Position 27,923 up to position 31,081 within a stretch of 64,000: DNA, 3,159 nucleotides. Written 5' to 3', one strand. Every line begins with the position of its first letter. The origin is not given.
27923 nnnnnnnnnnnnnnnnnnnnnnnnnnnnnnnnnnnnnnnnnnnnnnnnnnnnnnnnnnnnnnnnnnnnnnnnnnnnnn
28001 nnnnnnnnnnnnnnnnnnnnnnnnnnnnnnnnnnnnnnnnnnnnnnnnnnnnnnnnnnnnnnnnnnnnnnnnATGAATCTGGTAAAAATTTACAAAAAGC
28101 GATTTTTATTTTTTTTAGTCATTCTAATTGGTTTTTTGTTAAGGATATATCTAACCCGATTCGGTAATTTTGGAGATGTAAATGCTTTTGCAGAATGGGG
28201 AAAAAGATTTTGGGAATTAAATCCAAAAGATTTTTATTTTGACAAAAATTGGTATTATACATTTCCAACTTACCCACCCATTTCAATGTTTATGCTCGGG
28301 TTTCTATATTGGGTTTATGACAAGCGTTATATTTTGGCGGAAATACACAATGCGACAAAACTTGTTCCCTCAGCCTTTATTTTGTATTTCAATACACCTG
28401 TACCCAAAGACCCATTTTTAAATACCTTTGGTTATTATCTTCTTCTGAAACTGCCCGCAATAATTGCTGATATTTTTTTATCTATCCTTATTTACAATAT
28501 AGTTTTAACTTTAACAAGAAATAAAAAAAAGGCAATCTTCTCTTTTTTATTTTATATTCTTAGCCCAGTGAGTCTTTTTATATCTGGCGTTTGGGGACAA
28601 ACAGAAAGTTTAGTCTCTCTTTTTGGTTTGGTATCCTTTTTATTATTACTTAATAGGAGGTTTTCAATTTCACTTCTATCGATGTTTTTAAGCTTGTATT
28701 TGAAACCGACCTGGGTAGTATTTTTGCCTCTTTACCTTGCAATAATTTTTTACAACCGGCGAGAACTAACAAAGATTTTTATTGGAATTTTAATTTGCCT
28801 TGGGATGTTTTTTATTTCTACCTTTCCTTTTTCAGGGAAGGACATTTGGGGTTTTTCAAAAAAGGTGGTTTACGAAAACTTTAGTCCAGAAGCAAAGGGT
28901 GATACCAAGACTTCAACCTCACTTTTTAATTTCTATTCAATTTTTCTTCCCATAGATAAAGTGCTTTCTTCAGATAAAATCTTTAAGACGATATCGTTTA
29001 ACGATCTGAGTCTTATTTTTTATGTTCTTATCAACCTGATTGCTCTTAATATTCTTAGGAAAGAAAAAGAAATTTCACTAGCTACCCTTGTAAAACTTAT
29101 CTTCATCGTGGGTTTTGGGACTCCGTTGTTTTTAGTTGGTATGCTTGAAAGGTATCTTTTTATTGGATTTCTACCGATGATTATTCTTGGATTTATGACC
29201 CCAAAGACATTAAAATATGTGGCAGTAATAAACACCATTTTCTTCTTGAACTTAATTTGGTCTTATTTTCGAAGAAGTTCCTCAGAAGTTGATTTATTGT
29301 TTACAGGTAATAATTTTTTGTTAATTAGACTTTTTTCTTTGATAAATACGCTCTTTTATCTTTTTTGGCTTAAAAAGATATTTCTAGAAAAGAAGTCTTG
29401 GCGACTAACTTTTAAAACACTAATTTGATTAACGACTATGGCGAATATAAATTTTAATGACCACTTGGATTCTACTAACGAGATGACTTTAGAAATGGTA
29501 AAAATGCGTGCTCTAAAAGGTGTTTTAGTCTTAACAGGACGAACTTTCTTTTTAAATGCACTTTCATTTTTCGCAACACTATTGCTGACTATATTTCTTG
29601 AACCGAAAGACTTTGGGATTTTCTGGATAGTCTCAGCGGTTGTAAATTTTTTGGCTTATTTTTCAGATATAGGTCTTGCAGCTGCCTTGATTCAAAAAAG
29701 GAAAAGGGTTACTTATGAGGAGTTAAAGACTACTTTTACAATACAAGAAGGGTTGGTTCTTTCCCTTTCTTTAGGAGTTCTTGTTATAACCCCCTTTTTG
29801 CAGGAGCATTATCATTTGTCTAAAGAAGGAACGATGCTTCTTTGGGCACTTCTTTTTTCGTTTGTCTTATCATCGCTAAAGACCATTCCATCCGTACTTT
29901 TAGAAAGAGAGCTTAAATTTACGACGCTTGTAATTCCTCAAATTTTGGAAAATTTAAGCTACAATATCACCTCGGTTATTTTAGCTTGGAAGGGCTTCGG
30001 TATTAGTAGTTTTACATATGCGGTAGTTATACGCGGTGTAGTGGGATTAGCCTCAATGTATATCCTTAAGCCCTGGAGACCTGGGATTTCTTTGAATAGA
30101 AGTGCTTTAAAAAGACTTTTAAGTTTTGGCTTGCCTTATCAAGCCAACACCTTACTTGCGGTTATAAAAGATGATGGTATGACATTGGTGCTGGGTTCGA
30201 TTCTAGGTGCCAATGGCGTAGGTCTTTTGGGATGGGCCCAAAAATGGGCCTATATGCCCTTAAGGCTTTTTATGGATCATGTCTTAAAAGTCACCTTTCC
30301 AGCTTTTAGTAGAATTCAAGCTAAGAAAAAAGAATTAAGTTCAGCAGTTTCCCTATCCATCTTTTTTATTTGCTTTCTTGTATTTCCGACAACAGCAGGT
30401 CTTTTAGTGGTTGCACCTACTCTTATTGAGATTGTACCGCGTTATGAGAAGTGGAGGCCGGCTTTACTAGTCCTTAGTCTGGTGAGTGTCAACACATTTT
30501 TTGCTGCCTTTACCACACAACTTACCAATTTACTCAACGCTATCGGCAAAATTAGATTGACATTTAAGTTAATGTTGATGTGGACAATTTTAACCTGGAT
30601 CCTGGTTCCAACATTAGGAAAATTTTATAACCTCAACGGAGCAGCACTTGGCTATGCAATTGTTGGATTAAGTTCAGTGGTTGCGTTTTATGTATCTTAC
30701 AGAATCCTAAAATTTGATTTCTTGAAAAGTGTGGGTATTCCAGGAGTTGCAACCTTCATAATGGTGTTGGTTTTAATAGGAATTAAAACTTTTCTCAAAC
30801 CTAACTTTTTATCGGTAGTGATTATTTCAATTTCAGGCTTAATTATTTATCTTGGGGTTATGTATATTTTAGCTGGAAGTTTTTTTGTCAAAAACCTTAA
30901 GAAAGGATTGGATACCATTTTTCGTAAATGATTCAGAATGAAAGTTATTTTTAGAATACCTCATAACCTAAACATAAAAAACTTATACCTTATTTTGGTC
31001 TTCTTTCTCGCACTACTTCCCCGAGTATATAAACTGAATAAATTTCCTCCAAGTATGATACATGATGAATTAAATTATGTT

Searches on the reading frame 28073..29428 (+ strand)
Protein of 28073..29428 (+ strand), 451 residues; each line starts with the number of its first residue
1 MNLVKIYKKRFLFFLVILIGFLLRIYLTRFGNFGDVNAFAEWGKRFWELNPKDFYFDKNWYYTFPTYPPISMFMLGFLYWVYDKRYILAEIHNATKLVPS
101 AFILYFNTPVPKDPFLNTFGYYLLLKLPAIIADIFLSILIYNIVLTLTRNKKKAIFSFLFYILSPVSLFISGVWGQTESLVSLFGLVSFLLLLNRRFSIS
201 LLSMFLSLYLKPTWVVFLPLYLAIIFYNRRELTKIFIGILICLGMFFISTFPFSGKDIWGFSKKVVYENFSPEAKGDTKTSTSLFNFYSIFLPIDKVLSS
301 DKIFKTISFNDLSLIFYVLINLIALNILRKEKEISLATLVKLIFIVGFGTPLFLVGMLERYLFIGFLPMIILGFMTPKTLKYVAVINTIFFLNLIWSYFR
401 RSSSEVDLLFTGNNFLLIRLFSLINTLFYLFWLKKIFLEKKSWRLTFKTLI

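Call 4: search_protein_families(library=pfam, proteins=[window:28073-29428:+], max_evalue=0.01)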
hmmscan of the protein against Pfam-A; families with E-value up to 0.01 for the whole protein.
window:28073-29428:+ (451 aa): 0 families

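Call 16: search_protein_families(library=ncbifam, proteins=[window:28073-29428:+], max_evalue=0.01)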
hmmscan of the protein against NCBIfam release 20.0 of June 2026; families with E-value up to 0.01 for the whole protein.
window:28073-29428:+ (451 aa): 0 families

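Call 26: search_protein_families(library=pfam, proteins=[window:28073-29428:+], max_evalue=10)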
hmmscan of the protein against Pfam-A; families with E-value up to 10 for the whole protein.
window:28073-29428:+ (451 aa): 1 family
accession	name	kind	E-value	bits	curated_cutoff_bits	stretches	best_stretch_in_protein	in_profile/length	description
PF15971.10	Mannosyl_trans4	-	4.3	7.6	33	1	127-231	40-143/163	DolP-mannose mannosyltransferase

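Call 97: search_solved_structures(query=window:28073-29428:+, max_evalue=10)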
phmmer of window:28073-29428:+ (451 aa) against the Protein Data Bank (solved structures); distinct sequences matched with E-value up to 10: 0.

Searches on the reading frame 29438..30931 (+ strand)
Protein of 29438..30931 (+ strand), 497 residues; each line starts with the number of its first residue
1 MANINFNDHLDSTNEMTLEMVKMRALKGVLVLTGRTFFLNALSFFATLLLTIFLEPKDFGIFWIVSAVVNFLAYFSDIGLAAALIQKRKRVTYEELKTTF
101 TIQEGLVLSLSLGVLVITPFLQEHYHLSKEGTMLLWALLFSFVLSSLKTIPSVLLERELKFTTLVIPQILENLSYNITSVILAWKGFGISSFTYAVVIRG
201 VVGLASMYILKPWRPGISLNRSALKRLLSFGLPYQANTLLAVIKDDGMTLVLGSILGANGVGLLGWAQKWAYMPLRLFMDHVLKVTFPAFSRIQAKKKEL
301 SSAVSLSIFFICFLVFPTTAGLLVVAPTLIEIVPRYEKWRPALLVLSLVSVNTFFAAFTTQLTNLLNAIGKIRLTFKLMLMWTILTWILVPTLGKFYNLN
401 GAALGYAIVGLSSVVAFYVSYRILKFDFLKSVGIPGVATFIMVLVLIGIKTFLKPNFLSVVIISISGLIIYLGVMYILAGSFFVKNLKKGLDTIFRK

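Call 4: search_protein_families(library=pfam, proteins=[window:29438-30931:+], max_evalue=0.01)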
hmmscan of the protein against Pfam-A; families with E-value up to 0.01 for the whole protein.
window:29438-30931:+ (497 aa): 2 families
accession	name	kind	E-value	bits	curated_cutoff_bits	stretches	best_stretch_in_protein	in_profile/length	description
PF13440.11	Polysacc_synt_3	-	1.6e-50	172.5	23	1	50-333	2-283/293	Polysaccharide biosynthesis protein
PF01943.22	Polysacc_synt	-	2.2e-23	83.5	28.2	1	26-294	2-274/274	Polysaccharide biosynthesis protein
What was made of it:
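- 29438..30931 (+): Wzx / MOP-family flippase, 497 aa, about 11 TM. Polysacc_synt_3 1.6e-50 (call 4).
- On Wzx/Wzy-dependent repeat-unit polysaccharide pathway: 29438-30931: Polysacc_synt_3 1.6e-50 (call 4).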

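Call 16: search_protein_families(library=ncbifam, proteins=[window:29438-30931:+], max_evalue=0.01)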
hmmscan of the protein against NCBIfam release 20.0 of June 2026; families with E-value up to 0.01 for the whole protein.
window:29438-30931:+ (497 aa): 3 families
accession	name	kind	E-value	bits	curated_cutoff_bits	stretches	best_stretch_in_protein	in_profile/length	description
NF007773.0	PRK10459.1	equivalog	1.4e-40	139.7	273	1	37-489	19-477/492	MOP flippase family protein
NF058658.1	Oglyco_Wzx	exception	8.7e-30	104.1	720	1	21-482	6-467/478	O-glycosylation flippase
NF047674.1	TeichurnBiosyTuaB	equivalog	7.6e-24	84.6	580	1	36-478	19-464/469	teichuronic acid biosynthesis protein TuaB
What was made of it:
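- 29438..30931 (+): NCBIfam PRK10459 MOP flippase 1.4e-40 and O-glycosylation flippase 8.7e-30, both below cutoff (call 16).
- Checked: Wzx is confirmed at 29438-30931: Polysacc_synt_3 1.6e-50 (call 4) and MOP flippase 1.4e-40 (call 16).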
